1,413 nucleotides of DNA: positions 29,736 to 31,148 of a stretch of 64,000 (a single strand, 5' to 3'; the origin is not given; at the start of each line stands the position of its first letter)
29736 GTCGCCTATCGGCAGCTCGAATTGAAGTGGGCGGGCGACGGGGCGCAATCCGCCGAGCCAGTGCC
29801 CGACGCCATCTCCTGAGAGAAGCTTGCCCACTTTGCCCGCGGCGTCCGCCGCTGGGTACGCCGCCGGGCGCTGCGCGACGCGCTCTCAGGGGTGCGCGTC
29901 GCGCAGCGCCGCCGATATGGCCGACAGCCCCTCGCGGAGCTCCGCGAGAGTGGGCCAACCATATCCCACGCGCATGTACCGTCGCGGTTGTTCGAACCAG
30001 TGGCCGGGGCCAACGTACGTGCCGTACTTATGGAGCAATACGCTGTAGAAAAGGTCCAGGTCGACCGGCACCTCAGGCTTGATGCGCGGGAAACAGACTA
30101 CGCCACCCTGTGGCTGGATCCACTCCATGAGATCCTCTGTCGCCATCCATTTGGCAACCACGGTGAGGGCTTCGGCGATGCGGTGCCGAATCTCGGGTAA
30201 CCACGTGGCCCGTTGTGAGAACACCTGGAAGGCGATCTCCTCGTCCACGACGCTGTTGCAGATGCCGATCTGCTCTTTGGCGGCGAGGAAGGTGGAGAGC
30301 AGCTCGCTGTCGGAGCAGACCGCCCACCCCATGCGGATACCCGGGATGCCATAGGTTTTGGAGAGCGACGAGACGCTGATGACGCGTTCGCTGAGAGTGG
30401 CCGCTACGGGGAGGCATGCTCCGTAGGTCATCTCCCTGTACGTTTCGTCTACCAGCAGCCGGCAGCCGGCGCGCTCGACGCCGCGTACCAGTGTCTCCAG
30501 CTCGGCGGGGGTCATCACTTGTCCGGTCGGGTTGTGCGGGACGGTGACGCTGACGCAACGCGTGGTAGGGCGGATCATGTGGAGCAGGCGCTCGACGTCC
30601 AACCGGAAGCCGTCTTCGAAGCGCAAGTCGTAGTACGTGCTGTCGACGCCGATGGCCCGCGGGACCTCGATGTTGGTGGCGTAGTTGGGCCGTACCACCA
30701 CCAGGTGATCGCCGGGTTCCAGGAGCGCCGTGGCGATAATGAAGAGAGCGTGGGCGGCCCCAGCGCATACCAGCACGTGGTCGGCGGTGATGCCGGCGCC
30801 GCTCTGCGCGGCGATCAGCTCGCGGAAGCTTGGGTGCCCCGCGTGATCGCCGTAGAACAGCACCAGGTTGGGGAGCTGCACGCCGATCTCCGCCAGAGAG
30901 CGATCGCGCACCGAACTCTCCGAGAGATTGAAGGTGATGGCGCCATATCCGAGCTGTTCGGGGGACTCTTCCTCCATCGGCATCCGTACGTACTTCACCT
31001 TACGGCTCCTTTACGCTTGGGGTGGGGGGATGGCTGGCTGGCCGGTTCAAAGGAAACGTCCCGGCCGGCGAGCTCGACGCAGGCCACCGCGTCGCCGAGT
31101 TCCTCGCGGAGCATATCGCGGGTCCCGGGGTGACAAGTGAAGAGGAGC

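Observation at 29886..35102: SbcD/SbcC-like (YhaO/YhaN-type) nuclease pair translationally coupled to a PLP aminotransferase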

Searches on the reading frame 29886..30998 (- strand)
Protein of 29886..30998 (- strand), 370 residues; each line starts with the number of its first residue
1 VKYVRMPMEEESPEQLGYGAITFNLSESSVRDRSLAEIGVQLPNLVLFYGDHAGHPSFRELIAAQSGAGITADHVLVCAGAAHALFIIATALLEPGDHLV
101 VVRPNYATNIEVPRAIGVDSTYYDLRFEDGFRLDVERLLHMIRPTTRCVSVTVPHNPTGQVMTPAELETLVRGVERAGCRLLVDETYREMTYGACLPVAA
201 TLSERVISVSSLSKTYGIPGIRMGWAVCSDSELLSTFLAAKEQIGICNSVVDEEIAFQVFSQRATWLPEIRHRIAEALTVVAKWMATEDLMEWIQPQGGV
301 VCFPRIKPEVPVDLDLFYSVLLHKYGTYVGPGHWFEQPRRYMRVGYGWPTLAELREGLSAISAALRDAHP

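Call 7: search_protein_families(library=pfam, proteins=[window:29886-30998:-], max_evalue=0.01)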
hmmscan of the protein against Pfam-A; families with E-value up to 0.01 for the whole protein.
window:29886-30998:- (370 aa): 3 families
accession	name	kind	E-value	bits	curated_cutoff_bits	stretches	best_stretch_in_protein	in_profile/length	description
PF00155.27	Aminotran_1_2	-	1e-47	163.6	19.7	1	45-361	34-361/361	Aminotransferase class I and II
PF00266.25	Aminotran_5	-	1.1e-07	31.7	21.5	1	71-185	60-176/371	Aminotransferase class-V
PF01053.26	Cys_Met_Meta_PP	-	1.5e-05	24.2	27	1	73-247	68-232/381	Cys/Met metabolism PLP-dependent enzyme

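Call 8: search_protein_families(library=ncbifam, proteins=[window:29886-30998:-], max_evalue=0.01)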
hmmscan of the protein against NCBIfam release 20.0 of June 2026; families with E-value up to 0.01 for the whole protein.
window:29886-30998:- (370 aa): 89 families (the best 25 are shown)
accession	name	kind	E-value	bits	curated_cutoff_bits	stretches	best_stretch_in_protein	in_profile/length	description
NF041364.1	GntC_guanitoxin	equivalog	1.9e-64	217.8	415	1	24-361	2-353/356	guanitoxin biosynthesis PLP-dependent (S)-gamma-hydroxy-L-arginine cyclodehydratase GntC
NF005593.0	PRK07324.1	equivalog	8.5e-62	209.3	476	1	37-367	46-370/373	aminotransferase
TIGR03947.1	viomycin_VioD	equivalog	4.8e-61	206.6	390.9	1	23-365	14-359/359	capreomycidine synthase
NF052290.2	MocR_like_YczR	exception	5.9e-37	127.5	487.4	1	51-363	139-456/458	MocR-like transcription factor YczR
NF004770.0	PRK06108.1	subfamily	1.4e-35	122.9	422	1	48-365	68-392/396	pyridoxal phosphate-dependent aminotransferase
NF005732.0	PRK07550.1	equivalog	1.8e-34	119.5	366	1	47-345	64-368/389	aminotransferase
NF005744.0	PRK07568.1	subfamily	4.8e-33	114.5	389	1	45-325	58-342/398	pyridoxal phosphate-dependent aminotransferase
TIGR01264.1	tyr_amTase_E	equivalog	3.3e-32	111.8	474.25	1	49-359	69-393/403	tyrosine transaminase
TIGR04544.1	3metArgNH2trans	equivalog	1.2e-31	110.2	350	1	47-367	46-365/366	beta-methylarginine biosynthesis bifunctional aminotransferase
TIGR01265.1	tyr_nico_aTase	subfamily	1.5e-30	106.5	292.45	1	49-361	69-395/403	tyrosine/nicotianamine family aminotransferase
NF006514.0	PRK08960.1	equivalog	3.6e-30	105.1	554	1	48-366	64-386/388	pyridoxal phosphate-dependent aminotransferase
NF005601.0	PRK07337.1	equivalog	1.4e-29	103.4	496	1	49-358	68-385/394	pyridoxal phosphate-dependent aminotransferase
NF005305.0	PRK06836.1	equivalog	3.9e-29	102.1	376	1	43-347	65-374/396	pyridoxal phosphate-dependent aminotransferase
TIGR04350.1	C_S_lyase_PatB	subfamily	2.1e-28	99.3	340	1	61-365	72-383/384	PatB family C-S lyase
NF005855.0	PRK07777.1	equivalog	1.3e-27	97.1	553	1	49-285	61-306/391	pyridoxal phosphate-dependent aminotransferase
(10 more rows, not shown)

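Call 12: find_homologous_proteins(query=window:29886-30998:-, max_evalue=1e-20)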
Query window:29886-30998:- (370 aa): 5885 proteins with E <= 1e-20 among 8000 candidates; the best 120 are listed.
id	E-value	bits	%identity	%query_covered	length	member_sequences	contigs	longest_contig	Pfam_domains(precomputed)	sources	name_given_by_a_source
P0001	2.0e-248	842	99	100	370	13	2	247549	PF00155.28,PF00266.26,PF01053.27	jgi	-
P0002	1.4e-192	658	77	100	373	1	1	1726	PF00155.28,PF00266.26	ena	-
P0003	2.5e-192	657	76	100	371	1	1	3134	PF00155.28,PF00266.26,PF01053.27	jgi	jgi:aspartate/methionine/tyrosine aminotransferase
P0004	4.6e-190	650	76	99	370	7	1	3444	PF00155.28,PF00266.26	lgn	-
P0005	1.4e-189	648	77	99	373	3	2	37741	PF00155.28,PF00266.26,PF01053.27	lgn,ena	-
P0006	1.1e-188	645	76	99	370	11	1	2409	PF00155.28,PF00266.26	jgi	jgi:aspartate/methionine/tyrosine aminotransferase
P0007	1.3e-188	645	75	99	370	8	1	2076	PF00155.28,PF00266.26,PF01053.27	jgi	jgi:aspartate/methionine/tyrosine aminotransferase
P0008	4.5e-184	630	74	99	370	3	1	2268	PF00155.28,PF00266.26,PF01053.27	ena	-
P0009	8.7e-180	616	72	99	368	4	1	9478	PF00155.28,PF00266.26,PF01212.28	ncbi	-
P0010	1.2e-179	615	73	99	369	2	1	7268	PF00155.28,PF00266.26,PF01053.27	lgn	-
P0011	1.4e-176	605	71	99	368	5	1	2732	PF00155.28,PF00266.26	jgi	jgi:aspartate/methionine/tyrosine aminotransferase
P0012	1.4e-174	599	71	98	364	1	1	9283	PF00155.28,PF00266.26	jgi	jgi:aspartate/methionine/tyrosine aminotransferase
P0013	1.7e-173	595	69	99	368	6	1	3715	PF00155.28,PF00266.26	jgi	jgi:aspartate/methionine/tyrosine aminotransferase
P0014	1.8e-173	595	71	99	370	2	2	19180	PF00155.28,PF00266.26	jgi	-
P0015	9.5e-172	589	69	95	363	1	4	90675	PF00155.28,PF00266.26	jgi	jgi:aspartate/methionine/tyrosine aminotransferase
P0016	1.1e-171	589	70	99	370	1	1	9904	PF00155.28,PF00266.26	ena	-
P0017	1.3e-171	589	71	99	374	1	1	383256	PF00155.28,PF00266.26,PF01053.27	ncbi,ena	-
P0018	2.1e-171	588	71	100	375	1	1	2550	PF00155.28,PF00266.26,PF01053.27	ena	-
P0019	5.1e-170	584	69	99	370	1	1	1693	PF00155.28,PF00266.26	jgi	jgi:aspartate/methionine/tyrosine aminotransferase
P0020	5.6e-170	584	70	99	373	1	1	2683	PF00155.28,PF00266.26,PF01053.27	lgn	-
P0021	1.3e-169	582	69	99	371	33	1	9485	PF00155.28,PF00266.26,PF01053.27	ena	-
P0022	1.6e-168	579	69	99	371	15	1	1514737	PF00155.28,PF00266.26,PF01053.27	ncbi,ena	-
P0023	3.5e-168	578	70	99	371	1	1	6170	PF00155.28,PF00266.26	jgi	-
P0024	3.6e-168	578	70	99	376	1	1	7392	PF00155.28,PF00266.26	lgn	-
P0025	3.6e-168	578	67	99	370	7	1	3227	PF00155.28,PF00266.26,PF01212.28,PF01053.27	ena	-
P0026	1.8e-166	572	69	99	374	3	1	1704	PF00155.28,PF00266.26,PF01053.27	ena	-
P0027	1.9e-166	572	72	88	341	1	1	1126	PF00155.28,PF00266.26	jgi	jgi:aspartate/methionine/tyrosine aminotransferase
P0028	2.2e-166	572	69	99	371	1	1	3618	PF00155.28,PF00266.26,PF01053.27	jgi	jgi:aspartate/methionine/tyrosine aminotransferase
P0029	2.3e-166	572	68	99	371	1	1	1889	PF00155.28,PF00266.26,PF01053.27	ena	-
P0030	2.6e-166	572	68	99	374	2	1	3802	PF00155.28,PF00266.26,PF01053.27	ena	-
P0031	3.0e-166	571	69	98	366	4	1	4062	PF00155.28,PF00266.26,PF01053.27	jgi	-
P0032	6.2e-166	570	71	99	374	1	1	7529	PF00155.28,PF00266.26,PF01212.28,PF01053.27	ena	-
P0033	7.4e-166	570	69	99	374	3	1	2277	PF00155.28,PF00266.26,PF01053.27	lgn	-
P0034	1.1e-165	570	69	99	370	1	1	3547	PF00155.28,PF00266.26,PF01212.28,PF01053.27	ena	-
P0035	1.2e-165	569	70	98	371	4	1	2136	PF00155.28,PF00266.26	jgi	jgi:aspartate/methionine/tyrosine aminotransferase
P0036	1.7e-165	569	67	99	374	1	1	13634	PF00155.28,PF00266.26,PF01053.27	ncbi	-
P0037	4.0e-165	568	67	99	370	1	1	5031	PF00155.28,PF00266.26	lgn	-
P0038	5.0e-165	567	68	99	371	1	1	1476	PF00155.28,PF00266.26,PF01053.27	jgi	jgi:aspartate/methionine/tyrosine aminotransferase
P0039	5.4e-165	567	68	99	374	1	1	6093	PF00155.28,PF00266.26,PF01053.27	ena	-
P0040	5.7e-165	567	69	99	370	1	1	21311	PF00155.28,PF00266.26,PF01053.27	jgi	jgi:aspartate/methionine/tyrosine aminotransferase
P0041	7.1e-165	567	68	99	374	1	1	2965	PF00155.28,PF00266.26,PF01053.27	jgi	-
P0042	1.4e-164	566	67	99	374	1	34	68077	PF00155.28,PF00266.26,PF01053.27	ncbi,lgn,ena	-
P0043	1.8e-164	565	69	98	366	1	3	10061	PF00155.28,PF00266.26,PF01053.27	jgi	jgi:aspartate/methionine/tyrosine aminotransferase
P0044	1.8e-164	565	67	99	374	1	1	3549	PF00155.28,PF00266.26,PF01053.27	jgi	-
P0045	2.5e-164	565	68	97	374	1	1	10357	PF00155.28,PF00266.26,PF01053.27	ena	-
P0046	3.3e-164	565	67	99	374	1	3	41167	PF00155.28,PF00266.26,PF01053.27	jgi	-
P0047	3.4e-164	565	67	99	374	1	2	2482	PF00155.28,PF00266.26,PF01053.27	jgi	jgi:aspartate/methionine/tyrosine aminotransferase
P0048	3.6e-164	564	67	99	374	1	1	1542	PF00155.28,PF00266.26,PF01053.27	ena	-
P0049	7.2e-164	563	67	99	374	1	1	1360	PF00155.28,PF00266.26,PF01053.27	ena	-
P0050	7.2e-164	563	69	99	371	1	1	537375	PF00155.28,PF00266.26,PF01053.27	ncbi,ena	-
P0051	7.6e-164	563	69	99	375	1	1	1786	PF00155.28,PF00266.26,PF01053.27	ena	-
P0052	8.9e-164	563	67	99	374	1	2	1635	PF00155.28,PF00266.26,PF01053.27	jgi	jgi:aspartate/methionine/tyrosine aminotransferase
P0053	9.3e-164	563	67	99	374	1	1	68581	PF00155.28,PF00266.26,PF01053.27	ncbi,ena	-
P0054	1.1e-163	563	68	99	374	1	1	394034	PF00155.28,PF00266.26,PF01053.27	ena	-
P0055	1.2e-163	563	68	99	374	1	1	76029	PF00155.28,PF00266.26,PF01053.27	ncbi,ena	-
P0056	1.2e-163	563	68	99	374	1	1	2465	PF00155.28,PF00266.26,PF01053.27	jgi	jgi:aspartate/methionine/tyrosine aminotransferase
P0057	1.5e-163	562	67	99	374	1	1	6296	PF00155.28,PF00266.26,PF01053.27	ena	-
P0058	1.5e-163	562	67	99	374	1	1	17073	PF00155.28,PF00266.26,PF01053.27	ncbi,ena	ncbi:MAG: pyridoxal phosphate-dependent aminotransferase [Actinomycetes bacterium]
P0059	1.6e-163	562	67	99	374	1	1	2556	PF00155.28,PF00266.26,PF01053.27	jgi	-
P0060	1.9e-163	562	67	99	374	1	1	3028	PF00155.28,PF00266.26,PF01053.27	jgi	jgi:aspartate/methionine/tyrosine aminotransferase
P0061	1.9e-163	562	68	99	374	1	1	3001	PF00155.28,PF00266.26,PF01053.27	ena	-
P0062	2.0e-163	562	68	99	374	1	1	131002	PF00155.28,PF00266.26,PF01053.27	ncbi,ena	-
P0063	2.1e-163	562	68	99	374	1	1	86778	PF00155.28,PF00266.26,PF01053.27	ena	-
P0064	2.2e-163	562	67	99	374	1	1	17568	PF00155.28,PF00266.26,PF01053.27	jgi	jgi:aspartate/methionine/tyrosine aminotransferase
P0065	2.3e-163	562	67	99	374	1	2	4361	PF00155.28,PF00266.26,PF01053.27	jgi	jgi:aspartate/methionine/tyrosine aminotransferase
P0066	2.4e-163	562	67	99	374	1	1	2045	PF00155.28,PF00266.26,PF01053.27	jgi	jgi:aspartate/methionine/tyrosine aminotransferase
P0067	3.3e-163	561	67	99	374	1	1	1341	PF00155.28,PF00266.26,PF01053.27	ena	-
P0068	3.3e-163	561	67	99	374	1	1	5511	PF00155.28,PF00266.26,PF01053.27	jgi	jgi:aspartate/methionine/tyrosine aminotransferase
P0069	3.5e-163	561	67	99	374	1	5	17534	PF00155.28,PF00266.26,PF01053.27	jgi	-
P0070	3.9e-163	561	68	99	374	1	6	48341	PF00155.28,PF00266.26,PF01053.27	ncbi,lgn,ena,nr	ncbi:MAG TPA: pyridoxal phosphate-dependent aminotransferase [Thermoleophilia bacterium]|nr:pyridoxa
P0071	4.5e-163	561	66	99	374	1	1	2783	PF00155.28,PF00266.26,PF01053.27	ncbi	-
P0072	5.3e-163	561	67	99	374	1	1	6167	PF00155.28,PF00266.26,PF01053.27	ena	-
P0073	6.5e-163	560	67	99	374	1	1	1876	PF00155.28,PF00266.26,PF01053.27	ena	-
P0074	7.6e-163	560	67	99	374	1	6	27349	PF00155.28,PF00266.26,PF01053.27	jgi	-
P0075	7.8e-163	560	67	99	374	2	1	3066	PF00155.28,PF00266.26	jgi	-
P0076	8.1e-163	560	67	99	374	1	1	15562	PF00155.28,PF00266.26,PF01053.27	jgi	-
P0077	8.1e-163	560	68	99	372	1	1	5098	PF00155.28,PF00266.26,PF01053.27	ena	-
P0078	9.5e-163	560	67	99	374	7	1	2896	PF00155.28,PF00266.26,PF01053.27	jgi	jgi:aspartate/methionine/tyrosine aminotransferase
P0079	1.0e-162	560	67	98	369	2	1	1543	PF00155.28,PF00266.26,PF01053.27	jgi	jgi:aspartate/methionine/tyrosine aminotransferase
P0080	1.0e-162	560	67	99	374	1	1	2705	PF00155.28,PF00266.26,PF01053.27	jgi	jgi:aspartate/methionine/tyrosine aminotransferase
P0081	1.1e-162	560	67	99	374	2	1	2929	PF00155.28,PF00266.26,PF01053.27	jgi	-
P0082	1.1e-162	560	67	99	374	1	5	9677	PF00155.28,PF00266.26,PF01053.27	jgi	-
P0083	1.1e-162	560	67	99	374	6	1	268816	PF00155.28,PF00266.26,PF01053.27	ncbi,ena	-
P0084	1.1e-162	560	67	99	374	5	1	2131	PF00155.28,PF00266.26,PF01053.27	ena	-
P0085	1.2e-162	560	67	99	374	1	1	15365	PF00155.28,PF00266.26,PF01053.27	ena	-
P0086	1.2e-162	559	67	99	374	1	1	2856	PF00155.28,PF00266.26,PF01053.27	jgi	-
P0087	1.3e-162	559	69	99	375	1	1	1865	PF00155.28,PF00266.26,PF01212.28,PF01053.27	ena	-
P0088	1.4e-162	559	67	99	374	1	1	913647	PF00155.28,PF00266.26,PF01053.27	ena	-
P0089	1.5e-162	559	66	99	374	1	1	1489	PF00155.28,PF00266.26,PF01053.27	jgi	-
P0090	1.5e-162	559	67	98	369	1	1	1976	PF00155.28,PF00266.26,PF01053.27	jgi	jgi:aspartate/methionine/tyrosine aminotransferase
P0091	1.6e-162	559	67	99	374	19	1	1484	PF00155.28,PF00266.26,PF01053.27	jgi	-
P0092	1.6e-162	559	67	99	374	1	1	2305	PF00155.28,PF00266.26,PF01053.27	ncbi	ncbi:MAG TPA: aminotransferase class I/II-fold pyridoxal phosphate-dependent enzyme [Thermoleophilia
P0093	1.8e-162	559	66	99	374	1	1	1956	PF00155.28,PF00266.26,PF01053.27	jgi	jgi:aspartate/methionine/tyrosine aminotransferase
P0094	1.8e-162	559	67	96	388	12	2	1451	PF00155.28,PF00266.26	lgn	-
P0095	1.9e-162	559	67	99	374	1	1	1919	PF00155.28,PF00266.26,PF01053.27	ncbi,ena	-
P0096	1.9e-162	559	67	99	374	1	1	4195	PF00155.28,PF00266.26,PF01053.27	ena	-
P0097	1.9e-162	559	67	99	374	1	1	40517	PF00155.28,PF00266.26,PF01053.27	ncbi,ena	-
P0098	2.0e-162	559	67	99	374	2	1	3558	PF00155.28,PF00266.26,PF01053.27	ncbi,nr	ncbi:MAG: aminotransferase class I/II-fold pyridoxal phosphate-dependent enzyme [Thermoleophilia bac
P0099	2.0e-162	559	67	99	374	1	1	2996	PF00155.28,PF00266.26,PF01053.27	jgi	-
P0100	2.1e-162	559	67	99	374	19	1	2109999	PF00155.28,PF00266.26,PF01053.27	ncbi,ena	-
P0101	2.2e-162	559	67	99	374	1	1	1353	PF00155.28,PF00266.26,PF01053.27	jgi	jgi:aspartate/methionine/tyrosine aminotransferase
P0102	2.2e-162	559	67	99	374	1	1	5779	PF00155.28,PF00266.26,PF01053.27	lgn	-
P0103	2.3e-162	559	68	99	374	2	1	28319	PF00155.28,PF00266.26,PF01053.27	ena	-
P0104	2.3e-162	559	66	99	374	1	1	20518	PF00155.28,PF00266.26,PF01053.27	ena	-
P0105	2.8e-162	558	67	99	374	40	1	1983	PF00155.28,PF00266.26,PF01053.27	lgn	-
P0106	2.9e-162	558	67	99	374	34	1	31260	PF00155.28,PF00266.26,PF01053.27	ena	-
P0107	3.0e-162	558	67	99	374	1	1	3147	PF00155.28,PF00266.26,PF01053.27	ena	-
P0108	3.2e-162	558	67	99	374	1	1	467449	PF00155.28,PF00266.26,PF01053.27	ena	-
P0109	3.5e-162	558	67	99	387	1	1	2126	PF00155.28,PF00266.26,PF01053.27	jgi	jgi:aspartate/methionine/tyrosine aminotransferase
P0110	3.6e-162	558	68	99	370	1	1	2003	PF00155.28,PF00266.26,PF01053.27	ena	-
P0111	3.7e-162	558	67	99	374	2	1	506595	PF00155.28,PF00266.26,PF01053.27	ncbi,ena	-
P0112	3.8e-162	558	66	99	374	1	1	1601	PF00155.28,PF00266.26,PF01053.27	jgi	-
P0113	3.8e-162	558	66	99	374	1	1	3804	PF00155.28,PF00266.26,PF01053.27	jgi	-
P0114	4.0e-162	558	66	99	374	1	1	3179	PF00155.28,PF00266.26,PF01053.27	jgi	-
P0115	4.3e-162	558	67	99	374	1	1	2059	PF00155.28,PF00266.26,PF01053.27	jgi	jgi:aspartate/methionine/tyrosine aminotransferase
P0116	4.3e-162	558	66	99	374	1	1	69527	PF00155.28,PF00266.26,PF01053.27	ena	-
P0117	4.3e-162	558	67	99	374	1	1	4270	PF00155.28,PF00266.26,PF01053.27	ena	-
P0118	4.5e-162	558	67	99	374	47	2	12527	PF00155.28,PF00266.26,PF01053.27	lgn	-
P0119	5.0e-162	557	67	99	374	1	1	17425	PF00155.28,PF00266.26,PF01053.27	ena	-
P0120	5.9e-162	557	68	99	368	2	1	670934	PF00155.28,PF00266.26,PF01212.28,PF01053.27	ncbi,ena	-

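Call 13: find_encoding_contigs(protein=P0005, flank=9000, max_places=2)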
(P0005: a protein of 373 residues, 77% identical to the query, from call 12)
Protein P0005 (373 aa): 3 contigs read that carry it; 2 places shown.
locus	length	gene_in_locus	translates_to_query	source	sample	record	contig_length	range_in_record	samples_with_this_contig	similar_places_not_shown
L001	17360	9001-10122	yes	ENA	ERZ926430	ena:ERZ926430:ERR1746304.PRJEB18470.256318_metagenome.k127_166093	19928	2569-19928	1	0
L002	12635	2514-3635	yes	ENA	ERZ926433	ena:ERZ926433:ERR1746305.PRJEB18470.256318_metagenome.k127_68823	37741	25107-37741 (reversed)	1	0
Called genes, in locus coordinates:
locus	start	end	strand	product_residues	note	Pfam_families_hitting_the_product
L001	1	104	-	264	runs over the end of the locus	PF04542:Sigma70_r2, PF04539:Sigma70_r3 (weak), PF08281:Sigma70_r4_2, PF04545:Sigma70_r4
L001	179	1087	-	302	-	PF02899:Phage_int_SAM_1, PF00589:Phage_integrase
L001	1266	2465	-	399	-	PF02481:DNA_processg_A, PF17782:WHD_DprA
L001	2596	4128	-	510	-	PF13541:ChlI, PF00158:Sigma54_activat (faint), PF01078:Mg_chelatase, PF07728:AAA_5 (weak), PF00493:MCM (weak), PF13335:Mg_chelatase_C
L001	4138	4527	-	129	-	PF02021:UPF0102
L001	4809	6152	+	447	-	PF00149:Metallophos, PF12850:Metallophos_2 (weak)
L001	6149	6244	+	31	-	-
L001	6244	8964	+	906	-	PF02463:SMC_N (faint), PF13476:AAA_23, PF13514:AAA_27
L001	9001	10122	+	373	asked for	PF00155:Aminotran_1_2, PF00266:Aminotran_5, PF01053:Cys_Met_Meta_PP (weak)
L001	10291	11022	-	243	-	PF01351:RNase_HII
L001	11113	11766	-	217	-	PF10502:Peptidase_S26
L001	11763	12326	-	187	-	PF10502:Peptidase_S26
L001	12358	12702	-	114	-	PF01245:Ribosomal_L19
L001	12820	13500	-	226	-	PF01746:tRNA_m1G_MT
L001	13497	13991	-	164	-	PF01782:RimM, PF24986:PRC_RimM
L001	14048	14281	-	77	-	PF13083:KH_KhpA-B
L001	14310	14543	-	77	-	PF00886:Ribosomal_S16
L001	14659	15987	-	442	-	PF02881:SRP54_N, PF13191:AAA_16 (faint), PF06414:Zeta_toxin (weak), PF00448:SRP54, PF01656:CbiA (weak), PF02978:SRP_SPB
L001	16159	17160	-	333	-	PF02881:SRP54_N, PF13604:AAA_30 (weak), PF13245:AAA_19 (faint), PF00448:SRP54, PF13401:AAA_22 (weak)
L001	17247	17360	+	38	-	?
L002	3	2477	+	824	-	?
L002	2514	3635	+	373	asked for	PF00155:Aminotran_1_2, PF00266:Aminotran_5, PF01053:Cys_Met_Meta_PP (weak)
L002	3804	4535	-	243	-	PF01351:RNase_HII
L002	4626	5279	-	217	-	PF10502:Peptidase_S26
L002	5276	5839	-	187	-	PF10502:Peptidase_S26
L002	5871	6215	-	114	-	PF01245:Ribosomal_L19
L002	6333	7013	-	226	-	PF01746:tRNA_m1G_MT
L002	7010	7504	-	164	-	PF01782:RimM, PF24986:PRC_RimM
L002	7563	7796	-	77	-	PF13083:KH_KhpA-B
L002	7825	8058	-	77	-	PF00886:Ribosomal_S16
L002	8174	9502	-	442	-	PF02881:SRP54_N, PF13191:AAA_16 (faint), PF06414:Zeta_toxin (weak), PF00448:SRP54, PF01656:CbiA (weak), PF02978:SRP_SPB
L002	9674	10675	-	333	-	PF02881:SRP54_N, PF13604:AAA_30 (weak), PF13245:AAA_19 (faint), PF00448:SRP54, PF13401:AAA_22 (weak)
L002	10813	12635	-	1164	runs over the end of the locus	PF02463:SMC_N, PF13175:AAA_15 (weak), PF13304:AAA_21 (weak), PF13476:AAA_23, PF06470:SMC_hinge, PF13304:AAA_21 (weak)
